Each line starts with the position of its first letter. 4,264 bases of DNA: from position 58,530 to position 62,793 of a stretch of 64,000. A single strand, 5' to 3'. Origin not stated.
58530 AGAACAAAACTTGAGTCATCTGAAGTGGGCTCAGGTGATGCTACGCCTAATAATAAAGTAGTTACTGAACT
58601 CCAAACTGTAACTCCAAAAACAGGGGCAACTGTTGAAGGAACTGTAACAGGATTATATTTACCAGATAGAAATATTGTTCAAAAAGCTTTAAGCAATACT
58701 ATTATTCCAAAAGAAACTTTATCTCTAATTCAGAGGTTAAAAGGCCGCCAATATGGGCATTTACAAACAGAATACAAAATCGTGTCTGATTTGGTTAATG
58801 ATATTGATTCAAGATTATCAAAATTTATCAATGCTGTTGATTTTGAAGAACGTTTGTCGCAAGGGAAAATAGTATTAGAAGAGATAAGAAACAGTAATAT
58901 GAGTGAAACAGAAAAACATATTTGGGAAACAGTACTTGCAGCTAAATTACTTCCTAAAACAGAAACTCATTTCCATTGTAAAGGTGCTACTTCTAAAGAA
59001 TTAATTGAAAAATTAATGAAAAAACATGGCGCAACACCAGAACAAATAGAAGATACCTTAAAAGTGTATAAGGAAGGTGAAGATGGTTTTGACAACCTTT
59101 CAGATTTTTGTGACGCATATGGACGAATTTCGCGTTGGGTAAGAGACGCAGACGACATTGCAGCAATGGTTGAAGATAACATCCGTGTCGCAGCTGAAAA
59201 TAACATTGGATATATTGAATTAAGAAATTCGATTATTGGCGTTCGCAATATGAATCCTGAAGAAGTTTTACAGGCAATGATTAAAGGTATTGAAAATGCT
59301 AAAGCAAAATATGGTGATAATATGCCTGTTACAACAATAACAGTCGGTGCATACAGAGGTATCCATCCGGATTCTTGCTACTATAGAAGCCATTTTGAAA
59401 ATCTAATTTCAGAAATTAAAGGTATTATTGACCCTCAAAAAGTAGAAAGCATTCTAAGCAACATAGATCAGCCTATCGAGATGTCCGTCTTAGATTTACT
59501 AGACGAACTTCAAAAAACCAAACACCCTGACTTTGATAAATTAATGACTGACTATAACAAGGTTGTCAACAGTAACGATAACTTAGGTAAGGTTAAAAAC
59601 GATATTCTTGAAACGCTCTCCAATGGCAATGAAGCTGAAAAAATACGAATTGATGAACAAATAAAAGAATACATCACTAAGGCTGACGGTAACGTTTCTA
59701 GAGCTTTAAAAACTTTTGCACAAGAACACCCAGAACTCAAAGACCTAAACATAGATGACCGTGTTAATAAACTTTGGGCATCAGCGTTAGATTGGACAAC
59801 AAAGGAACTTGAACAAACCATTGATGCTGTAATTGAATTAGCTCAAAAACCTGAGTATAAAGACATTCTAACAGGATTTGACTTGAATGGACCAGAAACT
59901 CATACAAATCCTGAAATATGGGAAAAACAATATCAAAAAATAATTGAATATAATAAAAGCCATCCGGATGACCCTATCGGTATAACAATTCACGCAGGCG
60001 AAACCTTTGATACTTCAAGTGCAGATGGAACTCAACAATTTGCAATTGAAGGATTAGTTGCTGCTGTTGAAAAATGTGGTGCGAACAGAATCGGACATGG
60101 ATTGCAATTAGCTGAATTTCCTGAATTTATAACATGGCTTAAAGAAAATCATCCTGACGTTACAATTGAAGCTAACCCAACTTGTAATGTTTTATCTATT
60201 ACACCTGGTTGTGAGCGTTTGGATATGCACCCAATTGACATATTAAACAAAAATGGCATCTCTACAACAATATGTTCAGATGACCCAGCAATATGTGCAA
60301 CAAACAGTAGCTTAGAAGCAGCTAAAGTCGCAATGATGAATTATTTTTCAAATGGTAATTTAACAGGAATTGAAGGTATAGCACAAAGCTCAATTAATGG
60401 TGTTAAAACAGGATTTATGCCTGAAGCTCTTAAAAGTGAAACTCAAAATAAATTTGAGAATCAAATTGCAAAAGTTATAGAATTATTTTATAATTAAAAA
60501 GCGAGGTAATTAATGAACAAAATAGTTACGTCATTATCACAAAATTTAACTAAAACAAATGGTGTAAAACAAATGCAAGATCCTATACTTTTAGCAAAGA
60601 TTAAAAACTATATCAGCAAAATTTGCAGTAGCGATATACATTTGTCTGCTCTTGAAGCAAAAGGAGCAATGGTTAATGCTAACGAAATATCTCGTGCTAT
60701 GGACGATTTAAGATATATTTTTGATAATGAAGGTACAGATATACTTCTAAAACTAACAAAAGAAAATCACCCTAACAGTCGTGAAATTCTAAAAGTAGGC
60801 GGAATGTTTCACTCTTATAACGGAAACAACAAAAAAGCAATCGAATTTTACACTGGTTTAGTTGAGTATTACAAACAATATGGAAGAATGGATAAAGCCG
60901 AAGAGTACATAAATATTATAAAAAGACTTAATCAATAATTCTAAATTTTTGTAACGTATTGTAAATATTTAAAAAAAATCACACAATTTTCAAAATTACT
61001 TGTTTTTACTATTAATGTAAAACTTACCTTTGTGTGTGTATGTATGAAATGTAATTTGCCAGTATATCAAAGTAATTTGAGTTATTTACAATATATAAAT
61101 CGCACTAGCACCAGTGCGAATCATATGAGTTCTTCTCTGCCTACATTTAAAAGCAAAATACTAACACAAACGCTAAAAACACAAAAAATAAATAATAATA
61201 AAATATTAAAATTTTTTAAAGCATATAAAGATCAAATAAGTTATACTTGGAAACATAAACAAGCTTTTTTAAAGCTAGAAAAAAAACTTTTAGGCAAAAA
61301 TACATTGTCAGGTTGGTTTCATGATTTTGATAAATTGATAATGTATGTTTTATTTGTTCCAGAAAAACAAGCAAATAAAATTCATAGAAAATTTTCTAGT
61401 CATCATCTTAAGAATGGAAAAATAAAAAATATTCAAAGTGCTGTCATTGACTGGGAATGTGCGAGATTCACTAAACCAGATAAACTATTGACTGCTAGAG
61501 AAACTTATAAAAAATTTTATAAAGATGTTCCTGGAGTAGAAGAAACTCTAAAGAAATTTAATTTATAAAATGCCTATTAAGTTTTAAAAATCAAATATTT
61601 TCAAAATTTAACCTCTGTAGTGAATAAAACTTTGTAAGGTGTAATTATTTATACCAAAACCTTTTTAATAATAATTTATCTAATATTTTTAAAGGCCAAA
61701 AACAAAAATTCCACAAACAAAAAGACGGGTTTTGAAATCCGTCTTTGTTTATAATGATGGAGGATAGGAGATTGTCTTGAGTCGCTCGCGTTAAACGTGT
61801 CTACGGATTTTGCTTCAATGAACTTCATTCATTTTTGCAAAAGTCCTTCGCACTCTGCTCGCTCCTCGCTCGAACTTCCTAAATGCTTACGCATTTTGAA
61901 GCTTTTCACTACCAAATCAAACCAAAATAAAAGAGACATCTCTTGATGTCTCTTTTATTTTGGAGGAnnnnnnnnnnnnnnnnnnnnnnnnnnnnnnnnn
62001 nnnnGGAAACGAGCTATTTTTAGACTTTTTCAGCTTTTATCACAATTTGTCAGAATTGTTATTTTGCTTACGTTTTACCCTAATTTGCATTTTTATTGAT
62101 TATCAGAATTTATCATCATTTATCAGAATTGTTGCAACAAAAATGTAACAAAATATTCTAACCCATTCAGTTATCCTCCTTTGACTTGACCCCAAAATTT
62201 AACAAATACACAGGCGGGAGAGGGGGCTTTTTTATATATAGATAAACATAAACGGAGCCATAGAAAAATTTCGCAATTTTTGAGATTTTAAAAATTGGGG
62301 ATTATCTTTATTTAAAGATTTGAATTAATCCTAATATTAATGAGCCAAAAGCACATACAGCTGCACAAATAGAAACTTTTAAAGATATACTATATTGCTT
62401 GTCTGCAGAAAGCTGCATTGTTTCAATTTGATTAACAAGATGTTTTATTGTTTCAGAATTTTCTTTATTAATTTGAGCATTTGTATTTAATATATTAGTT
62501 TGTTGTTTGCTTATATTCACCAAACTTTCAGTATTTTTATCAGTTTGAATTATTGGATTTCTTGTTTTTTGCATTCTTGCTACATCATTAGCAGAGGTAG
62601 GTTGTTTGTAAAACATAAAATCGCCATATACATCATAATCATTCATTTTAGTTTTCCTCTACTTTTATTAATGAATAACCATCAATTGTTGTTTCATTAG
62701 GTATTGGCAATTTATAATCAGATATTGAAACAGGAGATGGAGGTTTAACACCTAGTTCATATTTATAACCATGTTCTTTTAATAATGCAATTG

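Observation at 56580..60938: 1305-aa membrane-core protein ending in a fully intact adenosine-deaminase domain, with a tightly coupled small partner gene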

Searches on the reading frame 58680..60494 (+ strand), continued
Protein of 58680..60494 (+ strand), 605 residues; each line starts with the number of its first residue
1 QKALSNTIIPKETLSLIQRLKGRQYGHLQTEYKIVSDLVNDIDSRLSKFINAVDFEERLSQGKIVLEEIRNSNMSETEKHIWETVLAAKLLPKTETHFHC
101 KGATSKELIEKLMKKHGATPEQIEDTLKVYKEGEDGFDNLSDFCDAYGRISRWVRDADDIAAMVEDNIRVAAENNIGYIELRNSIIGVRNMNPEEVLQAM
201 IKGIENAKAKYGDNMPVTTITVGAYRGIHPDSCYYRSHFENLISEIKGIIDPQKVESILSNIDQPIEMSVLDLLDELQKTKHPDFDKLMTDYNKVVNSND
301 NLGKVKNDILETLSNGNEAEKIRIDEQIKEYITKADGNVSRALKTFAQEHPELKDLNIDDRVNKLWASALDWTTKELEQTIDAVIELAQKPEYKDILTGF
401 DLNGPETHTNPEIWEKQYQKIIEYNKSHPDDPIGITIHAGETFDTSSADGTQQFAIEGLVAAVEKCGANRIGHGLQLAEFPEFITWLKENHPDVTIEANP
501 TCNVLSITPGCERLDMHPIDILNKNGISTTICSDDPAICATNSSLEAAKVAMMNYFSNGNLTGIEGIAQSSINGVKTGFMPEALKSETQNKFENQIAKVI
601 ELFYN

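Call 63: fold_search(model_id=the predicted structure, library=pdb)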
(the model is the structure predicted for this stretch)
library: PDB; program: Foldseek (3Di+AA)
matches with E <= 10: 654; with E <= 0.001: 85
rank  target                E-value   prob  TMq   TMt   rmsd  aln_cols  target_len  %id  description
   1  3ewd                  5.0e-13  1.00  0.54  0.82   5.7       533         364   16  Crystal structure of adenosine deaminase mutant (delta Asp172) from Plasmodium vivax in complex with MT-coformycin (released 2009-09-22)
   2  2pgf                  7.0e-13  1.00  0.51  0.79   7.9       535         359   16  Crystal structure of adenosine deaminase from Plasmodium vivax in complex with adenosine (released 2007-04-24)
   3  2qvn                  7.4e-13  1.00  0.51  0.78   8.2       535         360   16  Crystal structure of adenosine deaminase from Plasmodium vivax in complex with guanosine (released 2007-09-04)
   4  3ewc                  1.3e-12  1.00  0.51  0.79   7.9       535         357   16  Crystal Structure of adenosine deaminase from Plasmodial vivax in complex with MT-coformycin (released 2009-09-22)
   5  6ii7                  2.4e-12  1.00  0.53  0.82   5.3       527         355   15  Crystal structure of Plasmodium falciparum adenosine deaminase C27Q+L227I mutant co-complexed with Zn ion, hypoxanthine  (released 2019-05-01)
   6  8qch_A                2.6e-12  1.00  0.53  0.85   3.3       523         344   14  Human Adenosine deaminase-like protein in complex with compound AT8001 (released 2024-07-31)
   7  2amx_B                3.4e-12  1.00  0.51  0.79   8.0       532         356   16  Crystal structure of Plasmodium Yoelii Adenosine deaminase (PY02076) (released 2005-09-20)
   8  8qch_H                4.4e-12  1.00  0.53  0.84   3.3       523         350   14  Human Adenosine deaminase-like protein in complex with compound AT8001 (released 2024-07-31)
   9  8qch_D                4.8e-12  1.00  0.51  0.81   5.2       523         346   14  Human Adenosine deaminase-like protein in complex with compound AT8001 (released 2024-07-31)
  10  2amx_A                5.8e-12  1.00  0.54  0.83   3.8       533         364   16  Crystal structure of Plasmodium Yoelii Adenosine deaminase (PY02076) (released 2005-09-20)
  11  8qch_G                6.9e-12  1.00  0.52  0.82   5.5       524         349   14  Human Adenosine deaminase-like protein in complex with compound AT8001 (released 2024-07-31)
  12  6n9m                  1.4e-11  1.00  0.50  0.81   5.1       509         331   16  Crystal Structure of Adenosine Deaminase from Salmonella typhimurium with Pentostatin (Deoxycoformycin) (released 2019-02-06)
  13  3rys_A                2.7e-11  1.00  0.49  0.79   7.6       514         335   16  The crystal structure of adenine deaminase (AAur1117) from Arthrobacter aurescens (released 2011-05-25)
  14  4gxw_A                3.8e-11  1.00  0.53  0.78   5.4       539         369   13  Crystal structure of a cog1816 amidohydrolase (target EFI-505188) from Burkhoderia ambifaria, with bound Zn (released 2012-09-12)
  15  6n91_A                4.7e-11  1.00  0.50  0.82   6.2       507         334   16  Crystal Structure of Adenosine Deaminase from Vibrio cholerae Complexed with Pentostatin (Deoxycoformycin) (released 2018-12-19)
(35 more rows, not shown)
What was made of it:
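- On Adenosine/AMP deaminase superfamily (Pfam PF00962, cog1816): Foldseek gives probability 1.0 and TMt 0.78-0.87 to ADA, ADAL, Add and adenine deaminase (call 63).
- Checked: It superposes on Plasmodium ADA, human ADAL, bacterial Add and Cad1 with probability 1.0 and TM 0.78-0.87 normalised to the target (call 63).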

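Call 83: search_protein_families(library=padloc, proteins=[window:58680-60494:+], max_evalue=0.1)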
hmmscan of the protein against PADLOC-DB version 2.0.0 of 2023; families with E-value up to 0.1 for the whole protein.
window:58680-60494:+ (605 aa): 1 family
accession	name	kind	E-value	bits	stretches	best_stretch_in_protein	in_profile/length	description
PDLC01908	CARF5--CARF_ADA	-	1.2e-22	78.6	1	374-600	397-601/605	-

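Call 85: find_related_loci(query=window:58800-60494:+, collection=metagenome_contigs, flank=6000)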
Query window:58800-60494:+ (565 aa) in metagenome_contigs; peptide patterns used: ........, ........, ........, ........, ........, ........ (x = any residue, [..] = any of these).
108 stretches matched a pattern, but none encodes a relative of the query by tblastn (E <= 1e-3).
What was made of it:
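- Tried and rejected: A JGI metagenome scan (call 85).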

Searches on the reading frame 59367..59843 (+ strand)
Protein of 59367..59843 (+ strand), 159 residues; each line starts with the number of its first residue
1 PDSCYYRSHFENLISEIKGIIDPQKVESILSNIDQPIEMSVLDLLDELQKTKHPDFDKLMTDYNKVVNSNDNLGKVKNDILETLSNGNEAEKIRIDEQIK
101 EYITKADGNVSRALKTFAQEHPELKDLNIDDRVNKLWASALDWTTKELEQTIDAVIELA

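Call 101: search_solved_structures(query=window:59367-59843:+, max_evalue=10)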
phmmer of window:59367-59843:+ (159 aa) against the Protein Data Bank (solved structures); distinct sequences matched with E-value up to 10: 7.
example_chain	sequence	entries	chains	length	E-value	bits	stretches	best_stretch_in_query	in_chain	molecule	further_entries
7r7c_J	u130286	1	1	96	0.024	18.1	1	40-105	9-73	rRNA-processing protein EBP2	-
1no4_A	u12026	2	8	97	0.6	13.6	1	22-108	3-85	HEAD MORPHOGENESIS PROTEIN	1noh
4zfh_A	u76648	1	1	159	1.3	12.5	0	50-89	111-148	Artificial ankyrin repeat protein_Ank(GAG)1D4 mutant -Y56A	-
9wcw_A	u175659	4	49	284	1.4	12.4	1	17-128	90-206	Chaperedoxin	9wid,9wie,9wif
3qou_A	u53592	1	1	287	1.4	12.4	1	17-128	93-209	protein ybbN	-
9g8s_q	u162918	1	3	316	1.4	12.4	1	64-112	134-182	XkdQ-related protein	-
4hll_A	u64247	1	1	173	1.8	12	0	50-89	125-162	Ankyrin(GAG)1D4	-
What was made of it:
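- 59367..59843 (+): Helical, acidic ~160-aa insertion between barrel strands 3 and 4 (aa ~930-1088). No relative of its own (call 101).
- Tried and rejected: The insertion (aa 930-1088) has no relative of its own (call 101).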

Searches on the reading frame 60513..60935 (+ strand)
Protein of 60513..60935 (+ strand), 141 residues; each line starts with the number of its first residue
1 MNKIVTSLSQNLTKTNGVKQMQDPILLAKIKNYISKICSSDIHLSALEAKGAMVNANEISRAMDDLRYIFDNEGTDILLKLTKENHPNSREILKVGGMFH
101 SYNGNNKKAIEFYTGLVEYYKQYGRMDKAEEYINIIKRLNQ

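Call 3: search_protein_families(library=pfam, proteins=[window:60513-60935:+], max_evalue=1)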
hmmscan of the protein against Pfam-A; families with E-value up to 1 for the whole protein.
window:60513-60935:+ (141 aa): 5 families
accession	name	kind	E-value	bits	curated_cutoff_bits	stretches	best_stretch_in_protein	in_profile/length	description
PF22299.1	BRISC_FAM175B_helical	-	0.016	15.3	27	1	2-50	4-54/62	BRISC complex subunit FAM175B, helical domain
PF14689.11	SPOB_a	-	0.098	12.7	28.1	1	117-135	30-48/62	Sensor_kinase_SpoOB-type, alpha-helical domain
PF13181.12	TPR_8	-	0.14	12.9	25.7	0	97-121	8-32/34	Tetratricopeptide repeat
PF00515.34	TPR_1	-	0.15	12.4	27.8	0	97-113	8-24/34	Tetratricopeptide repeat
PF09005.15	FUBP_C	-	0.37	10.8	20.1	1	117-130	15-28/36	Far upstream element-binding protein, C-terminal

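Call 4: search_protein_families(library=ncbifam, proteins=[window:60513-60935:+], max_evalue=1)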
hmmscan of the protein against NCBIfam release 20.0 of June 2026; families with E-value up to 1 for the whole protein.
window:60513-60935:+ (141 aa): 1 family
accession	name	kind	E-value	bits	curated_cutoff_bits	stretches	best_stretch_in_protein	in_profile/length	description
NF000477.1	NshR_TsnR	equivalog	0.14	11.6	425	1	23-75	171-222/266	NshR/TsnR family 23S rRNA methyltransferase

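Call 5: search_protein_families(library=padloc, proteins=[window:60513-60935:+], max_evalue=1)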
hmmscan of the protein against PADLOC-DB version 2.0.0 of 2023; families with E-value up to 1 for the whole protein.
window:60513-60935:+ (141 aa): 0 families

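Call 27: find_homologous_proteins(query=window:60513-60935:+, max_evalue=0.01)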
Query window:60513-60935:+ (141 aa): 3 proteins with E <= 0.01 among 10 candidates.
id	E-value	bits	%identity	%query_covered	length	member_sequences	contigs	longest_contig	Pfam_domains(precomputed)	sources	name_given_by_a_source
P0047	7.5e-86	303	100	100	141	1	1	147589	-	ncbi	-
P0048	1.5e-77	276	88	100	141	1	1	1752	-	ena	-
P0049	6.3e-55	203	86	79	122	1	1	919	-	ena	-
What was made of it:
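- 60513..60938 (+): 141-aa partner gene, translationally coupled (15-nt gap); candidate neutraliser or immunity protein for the ADA tail. Only three entries among 5.8 billion proteins: itself, an 88% copy and an 86% copy (call 27).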

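Call 28: find_encoding_contigs(protein=P0048, flank=10000)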
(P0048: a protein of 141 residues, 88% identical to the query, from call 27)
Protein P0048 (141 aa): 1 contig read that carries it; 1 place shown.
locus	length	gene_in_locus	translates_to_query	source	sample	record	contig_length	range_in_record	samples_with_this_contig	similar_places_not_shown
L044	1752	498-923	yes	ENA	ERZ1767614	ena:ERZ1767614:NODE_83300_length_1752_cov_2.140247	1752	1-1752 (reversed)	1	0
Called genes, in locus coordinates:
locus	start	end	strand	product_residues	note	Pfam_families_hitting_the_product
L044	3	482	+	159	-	?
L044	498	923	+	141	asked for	-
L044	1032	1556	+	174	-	-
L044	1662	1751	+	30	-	?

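Call 29: find_encoding_contigs(protein=P0049, flank=10000)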
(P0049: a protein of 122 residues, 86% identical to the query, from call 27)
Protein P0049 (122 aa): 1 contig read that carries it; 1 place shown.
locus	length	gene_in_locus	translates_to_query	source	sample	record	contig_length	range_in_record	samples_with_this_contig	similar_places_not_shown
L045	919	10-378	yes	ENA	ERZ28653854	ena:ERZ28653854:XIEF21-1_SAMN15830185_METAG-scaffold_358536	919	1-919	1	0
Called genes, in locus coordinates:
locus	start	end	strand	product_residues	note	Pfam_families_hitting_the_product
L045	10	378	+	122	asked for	-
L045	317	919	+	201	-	?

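Call 54: search_protein_families(library=phrogs, proteins=[window:60513-60935:+], max_evalue=0.01)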
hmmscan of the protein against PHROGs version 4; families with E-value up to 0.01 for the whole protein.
window:60513-60935:+ (141 aa): 0 families

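Call 69: find_encoding_contigs(protein=P0047, flank=10000, max_places=3)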
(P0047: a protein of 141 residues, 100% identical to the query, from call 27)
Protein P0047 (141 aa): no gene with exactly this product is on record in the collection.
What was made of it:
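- Tried and rejected: The exact-sequence look-up of the partner's NCBI record failed (call 69), so the source assembly was not identified.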

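Call 93: search_solved_structures(query=window:60513-60935:+, max_evalue=10)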
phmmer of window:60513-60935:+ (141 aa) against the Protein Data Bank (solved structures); distinct sequences matched with E-value up to 10: 3.
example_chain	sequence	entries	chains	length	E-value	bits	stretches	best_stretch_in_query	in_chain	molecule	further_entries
7obi_A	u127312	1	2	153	0.016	18.5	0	84-118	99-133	CTPR-rv4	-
7zu0_B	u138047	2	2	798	0.79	13.1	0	112-139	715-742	Vacuolar protein sorting-associated protein 16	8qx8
3ww8_A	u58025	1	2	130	1.5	12.2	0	74-107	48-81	Pizza3 protein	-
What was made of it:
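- Checked: 'TPR-like' for the partner rests only on sub-threshold hits to one motif at aa 84-121 (Pfam E 0.14, call 3; designed CTPR protein E 0.016, call 93).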

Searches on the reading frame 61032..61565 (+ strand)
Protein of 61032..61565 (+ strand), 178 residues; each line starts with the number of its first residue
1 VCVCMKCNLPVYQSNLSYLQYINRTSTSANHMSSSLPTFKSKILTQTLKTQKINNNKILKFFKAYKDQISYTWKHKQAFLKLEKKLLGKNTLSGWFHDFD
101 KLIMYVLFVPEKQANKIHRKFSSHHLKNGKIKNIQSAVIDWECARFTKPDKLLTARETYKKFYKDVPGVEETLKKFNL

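Call 3: search_protein_families(library=pfam, proteins=[window:61032-61565:+], max_evalue=1)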
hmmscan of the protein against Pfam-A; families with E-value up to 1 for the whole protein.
window:61032-61565:+ (178 aa): 0 families

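Call 4: search_protein_families(library=ncbifam, proteins=[window:61032-61565:+], max_evalue=1)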
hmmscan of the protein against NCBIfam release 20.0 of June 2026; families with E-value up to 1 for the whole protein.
window:61032-61565:+ (178 aa): 0 families

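Call 5: search_protein_families(library=padloc, proteins=[window:61032-61565:+], max_evalue=1)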
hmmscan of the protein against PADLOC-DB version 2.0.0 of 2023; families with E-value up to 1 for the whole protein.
window:61032-61565:+ (178 aa): 0 families

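Call 54: search_protein_families(library=phrogs, proteins=[window:61032-61565:+], max_evalue=0.01)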
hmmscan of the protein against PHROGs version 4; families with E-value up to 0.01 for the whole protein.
window:61032-61565:+ (178 aa): 0 families

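Call 94: search_solved_structures(query=window:61044-61565:+, max_evalue=10)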
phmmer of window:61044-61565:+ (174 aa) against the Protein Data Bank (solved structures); distinct sequences matched with E-value up to 10: 1.
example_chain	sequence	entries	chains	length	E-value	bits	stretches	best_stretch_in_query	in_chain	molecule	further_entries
2i00_A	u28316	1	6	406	0.83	12.7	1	52-106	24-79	Acetyltransferase, GNAT family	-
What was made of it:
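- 61032..61568 (+): 178-aa gene of unknown function, possibly the third gene of the operon (membership uncertain). No family or PDB match (calls 3-5, 54, 94).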

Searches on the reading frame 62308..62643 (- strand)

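Call 35: search_protein_families(library=pfam, proteins=[window:62308-62643:-], max_evalue=0.01)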
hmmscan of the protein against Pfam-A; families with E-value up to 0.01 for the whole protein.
window:62308-62643:- (111 aa): 1 family
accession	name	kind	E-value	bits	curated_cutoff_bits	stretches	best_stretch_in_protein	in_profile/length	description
PF16964.10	TadF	-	0.0053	17.1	27.3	1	35-88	42-95/178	Putative tight adherence pilin protein F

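Call 54: search_protein_families(library=phrogs, proteins=[window:62308-62643:-], max_evalue=0.01)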
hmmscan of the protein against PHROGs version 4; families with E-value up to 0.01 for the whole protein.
window:62308-62643:- (111 aa): 0 families

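Call 83: search_protein_families(library=padloc, proteins=[window:62308-62643:-], max_evalue=0.1)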
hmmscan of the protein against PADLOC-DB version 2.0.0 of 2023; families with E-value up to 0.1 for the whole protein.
window:62308-62643:- (111 aa): 0 families
